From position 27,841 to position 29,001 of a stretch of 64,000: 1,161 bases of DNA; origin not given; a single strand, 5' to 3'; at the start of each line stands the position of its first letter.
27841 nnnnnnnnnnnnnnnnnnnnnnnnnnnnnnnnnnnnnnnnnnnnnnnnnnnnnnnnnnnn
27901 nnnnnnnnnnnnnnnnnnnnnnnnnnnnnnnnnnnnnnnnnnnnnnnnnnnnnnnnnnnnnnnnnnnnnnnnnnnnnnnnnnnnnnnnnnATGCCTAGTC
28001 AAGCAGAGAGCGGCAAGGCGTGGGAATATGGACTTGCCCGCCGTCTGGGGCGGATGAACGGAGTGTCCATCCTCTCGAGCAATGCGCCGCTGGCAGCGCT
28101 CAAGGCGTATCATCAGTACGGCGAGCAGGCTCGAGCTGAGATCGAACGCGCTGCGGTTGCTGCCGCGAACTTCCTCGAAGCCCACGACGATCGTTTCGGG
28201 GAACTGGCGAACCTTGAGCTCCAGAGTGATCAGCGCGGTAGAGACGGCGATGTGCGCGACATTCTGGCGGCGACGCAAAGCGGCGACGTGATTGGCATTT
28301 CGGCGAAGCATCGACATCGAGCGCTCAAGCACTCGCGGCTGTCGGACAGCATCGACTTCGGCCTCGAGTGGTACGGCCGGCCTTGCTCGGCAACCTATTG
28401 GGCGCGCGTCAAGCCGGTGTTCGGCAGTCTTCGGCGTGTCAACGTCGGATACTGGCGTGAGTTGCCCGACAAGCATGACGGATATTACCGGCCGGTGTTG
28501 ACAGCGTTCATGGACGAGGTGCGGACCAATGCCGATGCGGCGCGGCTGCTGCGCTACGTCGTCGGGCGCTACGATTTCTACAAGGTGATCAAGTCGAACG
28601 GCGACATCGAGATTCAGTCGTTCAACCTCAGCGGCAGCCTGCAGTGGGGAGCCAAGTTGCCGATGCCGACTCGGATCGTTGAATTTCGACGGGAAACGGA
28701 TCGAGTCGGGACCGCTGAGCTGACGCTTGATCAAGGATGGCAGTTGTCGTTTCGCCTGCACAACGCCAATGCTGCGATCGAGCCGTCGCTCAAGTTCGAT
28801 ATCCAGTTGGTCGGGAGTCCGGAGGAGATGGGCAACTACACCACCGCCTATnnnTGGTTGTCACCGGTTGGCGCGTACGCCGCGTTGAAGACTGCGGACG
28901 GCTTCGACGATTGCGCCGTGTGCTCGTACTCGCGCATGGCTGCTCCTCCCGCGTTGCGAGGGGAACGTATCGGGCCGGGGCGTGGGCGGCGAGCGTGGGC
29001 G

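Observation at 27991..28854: Endonuclease-like ORF translationally coupled to the OFF-phase Dam MTase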

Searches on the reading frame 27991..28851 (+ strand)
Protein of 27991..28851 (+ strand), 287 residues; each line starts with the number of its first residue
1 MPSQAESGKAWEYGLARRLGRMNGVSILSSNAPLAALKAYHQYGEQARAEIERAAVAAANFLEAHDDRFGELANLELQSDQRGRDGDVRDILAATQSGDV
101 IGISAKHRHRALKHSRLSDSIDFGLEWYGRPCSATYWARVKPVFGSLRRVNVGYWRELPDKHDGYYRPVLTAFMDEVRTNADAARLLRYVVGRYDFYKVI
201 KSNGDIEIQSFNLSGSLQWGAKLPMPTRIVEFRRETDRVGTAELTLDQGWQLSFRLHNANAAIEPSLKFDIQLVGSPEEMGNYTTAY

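Call 3: search_protein_families(library=pfam, proteins=[window:27991-28851:+], max_evalue=1)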
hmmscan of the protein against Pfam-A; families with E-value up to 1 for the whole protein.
window:27991-28851:+ (287 aa): 1 family
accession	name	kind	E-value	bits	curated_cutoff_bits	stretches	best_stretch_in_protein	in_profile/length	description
PF09556.15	RE_HaeIII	-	3.2e-69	233.8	25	1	8-277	1-298/298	HaeIII restriction endonuclease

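Call 4: search_protein_families(library=ncbifam, proteins=[window:27991-28851:+], max_evalue=1)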
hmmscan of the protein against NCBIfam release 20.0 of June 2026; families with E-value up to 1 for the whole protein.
window:27991-28851:+ (287 aa): 0 families

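Call 5: search_solved_structures(query=window:27991-28851:+, max_evalue=10, show_alignments=2)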
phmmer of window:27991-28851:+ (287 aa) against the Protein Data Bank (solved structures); distinct sequences matched with E-value up to 10: 2.
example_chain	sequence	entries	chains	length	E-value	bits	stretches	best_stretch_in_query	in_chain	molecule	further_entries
6osu_A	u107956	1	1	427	0.74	12.4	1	161-224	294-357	D-alanyl-D-alanine carboxypeptidase (Penicillin binding protein) family protein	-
5jvm_A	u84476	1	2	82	1.1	11.9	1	37-101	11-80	Chimera protein of Kinesin-like protein KIF3C and Microtubule-associated protein RP/EB fam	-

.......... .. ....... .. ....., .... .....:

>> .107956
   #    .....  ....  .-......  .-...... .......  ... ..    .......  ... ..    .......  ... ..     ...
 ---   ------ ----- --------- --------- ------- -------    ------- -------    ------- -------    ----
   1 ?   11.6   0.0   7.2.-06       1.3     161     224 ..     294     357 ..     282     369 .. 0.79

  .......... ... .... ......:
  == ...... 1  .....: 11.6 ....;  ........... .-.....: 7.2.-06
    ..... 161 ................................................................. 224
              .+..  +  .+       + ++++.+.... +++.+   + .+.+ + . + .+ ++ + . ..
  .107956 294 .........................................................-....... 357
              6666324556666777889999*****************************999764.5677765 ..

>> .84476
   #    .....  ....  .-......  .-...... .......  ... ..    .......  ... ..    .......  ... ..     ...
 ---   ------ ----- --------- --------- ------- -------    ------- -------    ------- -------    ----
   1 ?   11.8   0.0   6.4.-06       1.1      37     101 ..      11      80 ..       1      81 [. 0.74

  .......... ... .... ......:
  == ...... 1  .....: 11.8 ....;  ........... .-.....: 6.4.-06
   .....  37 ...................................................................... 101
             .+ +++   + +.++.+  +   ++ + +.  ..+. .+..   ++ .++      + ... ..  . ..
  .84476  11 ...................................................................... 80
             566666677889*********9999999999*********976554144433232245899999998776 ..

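Call 7: find_homologous_proteins(query=window:27991-28851:+)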
Query window:27991-28851:+ (287 aa): 5347 proteins with E <= 0.001 among 8000 candidates; the best 120 are listed.
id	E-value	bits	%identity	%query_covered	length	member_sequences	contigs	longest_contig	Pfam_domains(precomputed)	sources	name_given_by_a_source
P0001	1.5e-186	636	98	100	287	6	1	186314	PF09556.16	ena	-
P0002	1.0e-163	562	86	100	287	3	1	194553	PF09556.16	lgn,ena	-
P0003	1.3e-156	538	83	100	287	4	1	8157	PF09556.16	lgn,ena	-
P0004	3.4e-156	537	82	100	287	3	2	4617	PF09556.16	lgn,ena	-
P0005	3.3e-155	534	82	100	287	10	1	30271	PF09556.16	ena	-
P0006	1.0e-154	532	82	100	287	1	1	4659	PF09556.16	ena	-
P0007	1.2e-148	512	78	100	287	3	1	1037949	PF09556.16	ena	-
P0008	4.5e-106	372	57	100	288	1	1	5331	PF09556.16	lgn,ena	-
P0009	1.1e-104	368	58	100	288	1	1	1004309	PF09556.16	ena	-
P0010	1.2e-104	368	56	100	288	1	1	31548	PF09556.16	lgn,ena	-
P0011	1.4e-104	368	57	100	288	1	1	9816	PF09556.16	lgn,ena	-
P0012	6.0e-104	365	56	100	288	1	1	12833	PF09556.16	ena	-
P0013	6.1e-104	365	57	100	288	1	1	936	PF09556.16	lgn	-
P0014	8.5e-104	365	58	100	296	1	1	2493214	PF09556.16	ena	-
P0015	8.9e-103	362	57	100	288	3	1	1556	PF09556.16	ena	-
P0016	3.5e-102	360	54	100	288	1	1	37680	PF09556.16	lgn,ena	-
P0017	2.4e-101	357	56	100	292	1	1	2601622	PF09556.16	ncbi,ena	-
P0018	1.7e-99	351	55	100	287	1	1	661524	PF09556.16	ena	-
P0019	5.5e-97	343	54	100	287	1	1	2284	PF09556.16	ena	-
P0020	1.5e-95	338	53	100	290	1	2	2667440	PF09556.16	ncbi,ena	-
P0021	1.1e-94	335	54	100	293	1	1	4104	PF09556.16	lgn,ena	-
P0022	1.7e-93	331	54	99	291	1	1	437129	PF09556.16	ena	-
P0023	1.1e-92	328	54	98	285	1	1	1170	PF09556.16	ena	-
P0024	3.6e-92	327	54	99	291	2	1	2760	PF09556.16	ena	-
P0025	4.3e-92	327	54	100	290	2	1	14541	PF09556.16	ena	-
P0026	1.3e-91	325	53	99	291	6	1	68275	PF09556.16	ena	-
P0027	2.6e-91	324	50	100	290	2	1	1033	PF09556.16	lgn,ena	-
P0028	4.2e-91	323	53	99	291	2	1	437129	PF09556.16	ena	-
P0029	1.2e-90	322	52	99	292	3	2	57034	PF09556.16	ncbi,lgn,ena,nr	ncbi:HaeIII family restriction endonuclease [Candidatus Poribacteria bacterium]|nr:HaeIII family res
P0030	1.3e-90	322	55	90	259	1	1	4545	PF09556.16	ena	-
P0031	5.6e-89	316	60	83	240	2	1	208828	PF09556.16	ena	-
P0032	6.5e-89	316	51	99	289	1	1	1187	PF09556.16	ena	-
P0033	1.5e-88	315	51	99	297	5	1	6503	PF09556.16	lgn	-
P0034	3.3e-88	314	52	98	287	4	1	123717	PF09556.16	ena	-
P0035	3.8e-88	314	49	99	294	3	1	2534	PF09556.16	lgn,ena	-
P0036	4.6e-88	313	50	99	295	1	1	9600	PF09556.16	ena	-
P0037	4.8e-88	313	50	99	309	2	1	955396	PF09556.16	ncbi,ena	-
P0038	4.8e-88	313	48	99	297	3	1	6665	PF09556.16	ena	-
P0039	6.2e-88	313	50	99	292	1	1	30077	PF09556.16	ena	-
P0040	8.4e-88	313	51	99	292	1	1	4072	PF09556.16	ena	-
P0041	4.0e-87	310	50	99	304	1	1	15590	PF09556.16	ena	-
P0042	1.0e-86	309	50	99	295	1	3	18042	PF09556.16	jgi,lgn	-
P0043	1.1e-86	309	49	99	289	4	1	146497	PF09556.16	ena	-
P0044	1.7e-86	308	49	99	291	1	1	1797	PF09556.16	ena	-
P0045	3.3e-86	307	52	98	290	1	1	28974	PF09556.16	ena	-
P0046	5.3e-86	307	50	99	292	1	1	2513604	PF09556.16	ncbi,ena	-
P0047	1.3e-85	305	48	98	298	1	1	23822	PF09556.16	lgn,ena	-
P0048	1.7e-85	305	51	98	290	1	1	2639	PF09556.16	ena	-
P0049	2.1e-85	305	51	99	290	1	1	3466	PF09556.16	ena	-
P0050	2.5e-85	304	49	100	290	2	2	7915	PF09556.16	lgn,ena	-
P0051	3.4e-85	304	50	98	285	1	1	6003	PF09556.16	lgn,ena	-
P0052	8.6e-85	303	49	99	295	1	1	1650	PF09556.16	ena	-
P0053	8.8e-85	303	49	100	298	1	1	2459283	PF09556.16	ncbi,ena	-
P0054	1.3e-84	302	51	99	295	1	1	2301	PF09556.16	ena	-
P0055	1.5e-84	302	52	99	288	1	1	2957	PF09556.16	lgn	-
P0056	1.6e-84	302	51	99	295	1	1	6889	PF09556.16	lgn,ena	-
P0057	2.8e-84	301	50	97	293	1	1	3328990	PF09556.16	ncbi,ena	-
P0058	1.0e-83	299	48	98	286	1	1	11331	PF09556.16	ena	-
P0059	2.0e-83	298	49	99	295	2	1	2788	PF09556.16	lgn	-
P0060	3.7e-83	297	48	100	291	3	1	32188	PF09556.16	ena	-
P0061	4.3e-83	297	50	98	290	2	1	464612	PF09556.16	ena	-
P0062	5.9e-83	297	50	96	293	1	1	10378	PF09556.16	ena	-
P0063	7.9e-83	296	49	99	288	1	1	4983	PF09556.16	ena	-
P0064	8.3e-83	296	49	99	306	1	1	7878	PF09556.16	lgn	-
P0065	1.0e-82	296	49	99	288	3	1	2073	PF09556.16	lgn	-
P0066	1.4e-82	295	53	87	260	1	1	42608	PF09556.16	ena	-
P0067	2.1e-82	295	46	100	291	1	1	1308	PF09556.16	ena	-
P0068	2.3e-82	295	49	100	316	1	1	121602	PF09556.16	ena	-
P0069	2.3e-82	295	51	99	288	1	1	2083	PF09556.16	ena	-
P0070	2.5e-82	295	47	99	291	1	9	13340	PF09556.16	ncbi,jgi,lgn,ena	-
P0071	7.2e-82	293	49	99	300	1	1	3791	PF09556.16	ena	-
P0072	9.9e-82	293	48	99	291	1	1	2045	PF09556.16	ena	-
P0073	1.1e-81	292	48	99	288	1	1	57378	PF09556.16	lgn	-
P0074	1.3e-81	292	49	100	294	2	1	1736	PF09556.16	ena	-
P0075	2.1e-81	292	48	99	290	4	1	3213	PF09556.16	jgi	-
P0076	4.3e-81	290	46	100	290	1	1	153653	PF09556.16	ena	-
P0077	5.9e-81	290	47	100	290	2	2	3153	PF09556.16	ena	-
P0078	1.0e-80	289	48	99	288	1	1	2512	PF09556.16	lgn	-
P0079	1.4e-80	289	48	99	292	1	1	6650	PF09556.16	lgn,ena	-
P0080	1.4e-80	289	49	99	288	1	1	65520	PF09556.16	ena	-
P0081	2.5e-80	288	49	99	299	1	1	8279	PF09556.16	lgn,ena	-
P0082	2.8e-80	288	48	99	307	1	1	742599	PF09556.16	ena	-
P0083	4.5e-80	287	47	99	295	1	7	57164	PF09556.16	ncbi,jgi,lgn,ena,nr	ncbi:MAG: HaeIII family restriction endonuclease [Bacteroidetes bacterium]|nr:HaeIII family restrict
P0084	6.1e-80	287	48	99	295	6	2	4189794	PF09556.16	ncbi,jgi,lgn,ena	-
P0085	1.3e-79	286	45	99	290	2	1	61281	PF09556.16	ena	-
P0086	1.8e-79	285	48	99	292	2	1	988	PF09556.16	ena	-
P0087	1.9e-79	285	46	99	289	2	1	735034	PF09556.16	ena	-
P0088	2.0e-79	285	47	98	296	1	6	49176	PF09556.16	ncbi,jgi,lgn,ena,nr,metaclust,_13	ncbi:MAG: HaeIII family restriction endonuclease [Flavobacteriaceae bacterium]|nr:HaeIII family rest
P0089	2.2e-79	285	49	99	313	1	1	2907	PF09556.16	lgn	-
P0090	4.0e-79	284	49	99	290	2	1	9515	PF09556.16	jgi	-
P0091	9.9e-79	283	52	89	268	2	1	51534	PF09556.16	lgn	-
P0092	3.6e-78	281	52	90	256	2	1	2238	PF09556.16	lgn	-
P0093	6.9e-78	280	47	99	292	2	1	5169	PF09556.16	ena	-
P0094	8.6e-78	280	45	99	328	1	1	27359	PF09556.16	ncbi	-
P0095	1.1e-77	279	45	98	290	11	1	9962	PF09556.16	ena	-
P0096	6.6e-77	277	46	100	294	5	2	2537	PF09556.16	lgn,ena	-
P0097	7.7e-77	277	48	99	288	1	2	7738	PF09556.16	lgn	-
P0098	2.2e-76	275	47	100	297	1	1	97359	PF09556.16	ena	-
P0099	4.1e-76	274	47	98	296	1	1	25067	PF09556.16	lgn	-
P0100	5.0e-76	274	47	97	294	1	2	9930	PF09556.16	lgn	-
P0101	2.4e-75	272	47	97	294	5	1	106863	PF09556.16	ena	-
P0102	2.9e-75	271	43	99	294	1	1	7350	PF09556.16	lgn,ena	-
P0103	3.4e-75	271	48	97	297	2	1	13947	PF09556.16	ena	-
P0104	4.2e-75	271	46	97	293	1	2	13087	PF09556.16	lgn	-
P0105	7.2e-75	270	46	100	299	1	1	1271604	PF09556.16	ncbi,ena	-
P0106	7.9e-75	270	45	98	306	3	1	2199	PF09556.16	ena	-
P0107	8.0e-75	270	45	100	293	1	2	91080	PF09556.16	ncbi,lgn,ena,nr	ncbi:MAG: HaeIII family restriction endonuclease [Gammaproteobacteria bacterium]|nr:HaeIII family re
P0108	9.8e-75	270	46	99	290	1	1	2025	PF09556.16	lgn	-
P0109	1.3e-74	269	46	98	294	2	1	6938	PF09556.16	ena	-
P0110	2.8e-74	268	46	99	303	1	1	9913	PF09556.16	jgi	jgi:hypothetical protein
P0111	5.6e-74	267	46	98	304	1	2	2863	PF09556.16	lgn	-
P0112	6.3e-74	267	47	87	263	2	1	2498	PF09556.16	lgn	-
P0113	8.2e-74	267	45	99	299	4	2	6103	PF09556.16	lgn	-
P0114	9.9e-74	266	45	98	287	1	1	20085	PF09556.16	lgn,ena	-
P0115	1.5e-73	266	45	99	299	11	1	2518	PF09556.16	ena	-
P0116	1.9e-73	265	45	99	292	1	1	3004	PF09556.16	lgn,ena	-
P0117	2.1e-73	265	46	98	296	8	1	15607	PF09556.16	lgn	-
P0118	2.4e-73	265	46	97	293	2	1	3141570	PF09556.16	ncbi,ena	-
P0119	2.4e-73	265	47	100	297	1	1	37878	PF09556.16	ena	-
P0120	2.6e-73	265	45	100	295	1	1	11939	PF09556.16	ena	-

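Call 8: find_encoding_contigs(protein=P0001, flank=4000, max_places=3)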
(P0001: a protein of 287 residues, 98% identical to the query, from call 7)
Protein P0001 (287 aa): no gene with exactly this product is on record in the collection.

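Call 9: find_encoding_contigs(protein=P0002, flank=4000, max_places=3)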
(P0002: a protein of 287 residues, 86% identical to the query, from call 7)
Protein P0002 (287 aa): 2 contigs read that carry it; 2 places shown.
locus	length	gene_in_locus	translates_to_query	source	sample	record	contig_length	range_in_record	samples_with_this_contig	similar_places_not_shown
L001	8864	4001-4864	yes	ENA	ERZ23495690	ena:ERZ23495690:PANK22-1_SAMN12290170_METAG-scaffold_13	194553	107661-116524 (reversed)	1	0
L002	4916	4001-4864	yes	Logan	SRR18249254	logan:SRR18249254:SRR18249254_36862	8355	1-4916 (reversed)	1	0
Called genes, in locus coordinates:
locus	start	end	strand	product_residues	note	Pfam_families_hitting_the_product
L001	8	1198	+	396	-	PF14213:DUF4325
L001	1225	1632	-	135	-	PF18478:PIN_10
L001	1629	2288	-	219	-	PF04255:DUF433 (weak)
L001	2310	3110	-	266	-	PF11716:MDMPI_N, PF12867:DinB_2 (weak)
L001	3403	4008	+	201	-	PF02086:MethyltransfD12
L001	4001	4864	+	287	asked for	PF09556:RE_HaeIII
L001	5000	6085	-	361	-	PF00296:Bac_luciferase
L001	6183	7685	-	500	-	PF00135:COesterase, PF20434:BD-FAE, PF07859:Abhydrolase_3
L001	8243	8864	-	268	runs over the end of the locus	PF00194:Carb_anhydrase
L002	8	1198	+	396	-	PF14213:DUF4325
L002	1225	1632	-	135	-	PF18478:PIN_10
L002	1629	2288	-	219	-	PF04255:DUF433 (weak)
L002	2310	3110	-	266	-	PF11716:MDMPI_N, PF12867:DinB_2 (weak)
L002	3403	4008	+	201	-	PF02086:MethyltransfD12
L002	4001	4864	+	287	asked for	PF09556:RE_HaeIII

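Call 10: find_encoding_contigs(protein=P0007, flank=4000, max_places=3)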
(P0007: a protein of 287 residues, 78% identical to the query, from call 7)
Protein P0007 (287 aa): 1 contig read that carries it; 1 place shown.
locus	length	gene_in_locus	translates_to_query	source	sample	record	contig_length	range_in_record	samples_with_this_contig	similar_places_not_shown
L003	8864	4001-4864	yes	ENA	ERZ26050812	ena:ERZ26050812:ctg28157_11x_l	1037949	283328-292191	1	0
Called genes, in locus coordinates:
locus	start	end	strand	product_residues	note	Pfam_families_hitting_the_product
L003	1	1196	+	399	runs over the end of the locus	PF02518:HATPase_c (weak), PF14213:DUF4325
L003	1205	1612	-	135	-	PF18478:PIN_10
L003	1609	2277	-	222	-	PF04255:DUF433 (weak)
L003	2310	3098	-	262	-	PF11716:MDMPI_N, PF12867:DinB_2 (weak)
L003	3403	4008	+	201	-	PF02086:MethyltransfD12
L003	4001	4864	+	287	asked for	PF09556:RE_HaeIII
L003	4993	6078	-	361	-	PF00296:Bac_luciferase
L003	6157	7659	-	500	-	PF00135:COesterase, PF20434:BD-FAE, PF07859:Abhydrolase_3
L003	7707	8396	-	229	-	PF00194:Carb_anhydrase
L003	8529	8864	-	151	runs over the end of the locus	-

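Call 13: find_encoding_contigs(protein=P0005, flank=4000, max_places=3)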
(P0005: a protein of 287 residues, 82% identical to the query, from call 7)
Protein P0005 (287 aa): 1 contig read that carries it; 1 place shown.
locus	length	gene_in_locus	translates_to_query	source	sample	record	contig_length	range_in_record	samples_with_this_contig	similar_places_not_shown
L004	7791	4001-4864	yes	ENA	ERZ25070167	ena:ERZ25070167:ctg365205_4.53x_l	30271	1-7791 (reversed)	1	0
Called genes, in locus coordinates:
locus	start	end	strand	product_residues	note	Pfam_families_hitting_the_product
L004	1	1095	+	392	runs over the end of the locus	PF14213:DUF4325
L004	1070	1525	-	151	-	PF18478:PIN_10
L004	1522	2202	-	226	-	PF04255:DUF433 (weak)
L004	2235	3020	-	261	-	PF12867:DinB_2 (weak), PF11716:MDMPI_N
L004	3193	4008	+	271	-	PF02086:MethyltransfD12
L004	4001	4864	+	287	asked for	PF09556:RE_HaeIII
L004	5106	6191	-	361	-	PF00296:Bac_luciferase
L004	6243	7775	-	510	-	PF00135:COesterase, PF07859:Abhydrolase_3, PF20434:BD-FAE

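Call 14: find_encoding_contigs(protein=P0003, flank=4000, max_places=3)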
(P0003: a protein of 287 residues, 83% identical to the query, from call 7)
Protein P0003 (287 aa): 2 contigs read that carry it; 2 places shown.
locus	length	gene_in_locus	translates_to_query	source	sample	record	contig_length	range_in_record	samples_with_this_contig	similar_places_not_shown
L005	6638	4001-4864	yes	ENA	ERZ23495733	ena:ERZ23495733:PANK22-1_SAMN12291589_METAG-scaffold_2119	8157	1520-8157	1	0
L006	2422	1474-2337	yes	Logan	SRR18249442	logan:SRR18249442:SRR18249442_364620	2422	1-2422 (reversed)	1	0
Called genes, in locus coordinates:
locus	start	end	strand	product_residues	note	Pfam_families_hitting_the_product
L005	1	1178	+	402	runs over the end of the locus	PF13581:HATPase_c_2 (faint), PF02518:HATPase_c (weak), PF14213:DUF4325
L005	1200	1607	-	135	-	PF18478:PIN_10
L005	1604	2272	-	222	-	PF04255:DUF433 (weak)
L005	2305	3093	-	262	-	PF11716:MDMPI_N, PF12867:DinB_2 (weak)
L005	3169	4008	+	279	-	PF02086:MethyltransfD12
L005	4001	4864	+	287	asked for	PF09556:RE_HaeIII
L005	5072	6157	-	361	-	PF00296:Bac_luciferase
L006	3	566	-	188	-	?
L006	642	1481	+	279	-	PF02086:MethyltransfD12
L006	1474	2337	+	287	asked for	PF09556:RE_HaeIII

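Call 27: predict_structure(alignment_id=A1)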
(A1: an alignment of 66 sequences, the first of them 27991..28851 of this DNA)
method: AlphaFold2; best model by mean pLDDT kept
length: 287 residues; sequences in the alignment: 66
mean_pLDDT: 95.1   pTM: 0.90
mean pLDDT of the five models: 95.1, 94.8, 94.7, 94.5, 93.8
residues with pLDDT >= 90: 259; 70-90: 27; 50-70: 1; < 50: 0
segments of 3 or more residues with pLDDT < 50: none
pLDDT, mean of each block of 10 residues (from residue 1): 89 97 90 89 95 98 97 94 89 97 94 92 96 98 95 93 96 98 97 96 96 97 98 95 98 96 95 97 97
secondary structure, 60 per line:
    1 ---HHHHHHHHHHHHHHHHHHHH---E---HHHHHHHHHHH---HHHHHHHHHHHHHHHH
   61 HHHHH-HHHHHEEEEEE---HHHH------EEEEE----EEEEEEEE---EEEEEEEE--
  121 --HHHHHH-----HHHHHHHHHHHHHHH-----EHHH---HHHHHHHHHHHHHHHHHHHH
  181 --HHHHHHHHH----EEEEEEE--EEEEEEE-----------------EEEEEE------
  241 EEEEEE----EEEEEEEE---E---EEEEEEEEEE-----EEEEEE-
elements in order: H4-23 H31-41 H45-65 H67-71 E72-77 H81-84 E91-95 E100-107 E111-118 H123-128 H134-148 H161-180 H183-191 E196-202 E205-211 E229-234 E241-246 E251-258 E266-275 E281-286

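Call 30: fold_search(model_id=the predicted structure, library=pdb)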
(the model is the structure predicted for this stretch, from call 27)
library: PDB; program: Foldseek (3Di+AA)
matches with E <= 10: 1017; with E <= 0.001: 0
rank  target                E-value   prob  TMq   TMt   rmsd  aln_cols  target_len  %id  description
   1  1ynm                  1.1e-02  0.54  0.31  0.36   9.9       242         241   11  Crystal structure of restriction endonuclease HinP1I (released 2005-05-03)
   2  7wa9                  1.6e-02  0.18  0.14  0.23  15.9       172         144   10  Crystal structure of MSMEG_5634 from Mycobacterium smegmatis (released 2022-10-19)
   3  2fkc_A                1.7e-02  0.54  0.34  0.39  12.1       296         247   11  Crystal Form I of Pre-Reactive Complex of Restriction Endonuclease HinP1I with Cognate DNA and Calcium Ion (released 2006-02-21)
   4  1sa3_A                2.9e-02  0.35  0.32  0.34  10.8       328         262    8  An asymmetric complex of restriction endonuclease MspI on its palindromic DNA recognition site (released 2004-09-07)
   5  6qk7_A                4.6e-02  0.33  0.13  0.04  14.0        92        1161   18  Elongator catalytic subcomplex Elp123 lobe (released 2019-07-17)
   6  4jhn_C                4.9e-02  0.14  0.09  0.08  15.0       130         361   10  The crystal structure of the RPGR RCC1-like domain (released 2013-04-17)
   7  4jhn_A                5.2e-02  0.13  0.08  0.07  15.8       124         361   10  The crystal structure of the RPGR RCC1-like domain (released 2013-04-17)
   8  8d7v_A                6.8e-02  0.33  0.14  0.04  11.5        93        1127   12  Cereblon~DDB1 bound to CC-92480 with DDB1 in the twisted conformation (released 2022-07-20)
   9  4jhn_D                6.8e-02  0.11  0.09  0.08  16.3       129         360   11  The crystal structure of the RPGR RCC1-like domain (released 2013-04-17)
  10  7pp6_B                6.8e-02  0.09  0.10  0.03  12.8        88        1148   11  MUC2 Tubules of D1D2D3 domains (released 2022-02-16)
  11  7pyv_B                6.8e-02  0.02  0.10  0.04  25.6       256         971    8  Crystal structure of human UBA6 in complex with the ubiquitin-like modifier FAT10 (released 2022-08-24)
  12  4jhp_C                7.2e-02  0.12  0.08  0.07  16.1       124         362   10  The crystal structure of the RPGR RCC1-like domain in complex with PDE6D (released 2013-04-17)
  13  7pyv_A                7.7e-02  0.02  0.10  0.04  25.6       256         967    8  Crystal structure of human UBA6 in complex with the ubiquitin-like modifier FAT10 (released 2022-08-24)
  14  7pov_A                9.4e-02  0.06  0.10  0.05  12.8       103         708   11  MUC2 Tubules of D1D2D3 domains (released 2022-02-16)
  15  9ltj_B                1.0e-01  0.20  0.13  0.05  13.9       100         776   12  Cryo-EM structure of DDB1-DDA1-DET1 complex (released 2026-01-28)
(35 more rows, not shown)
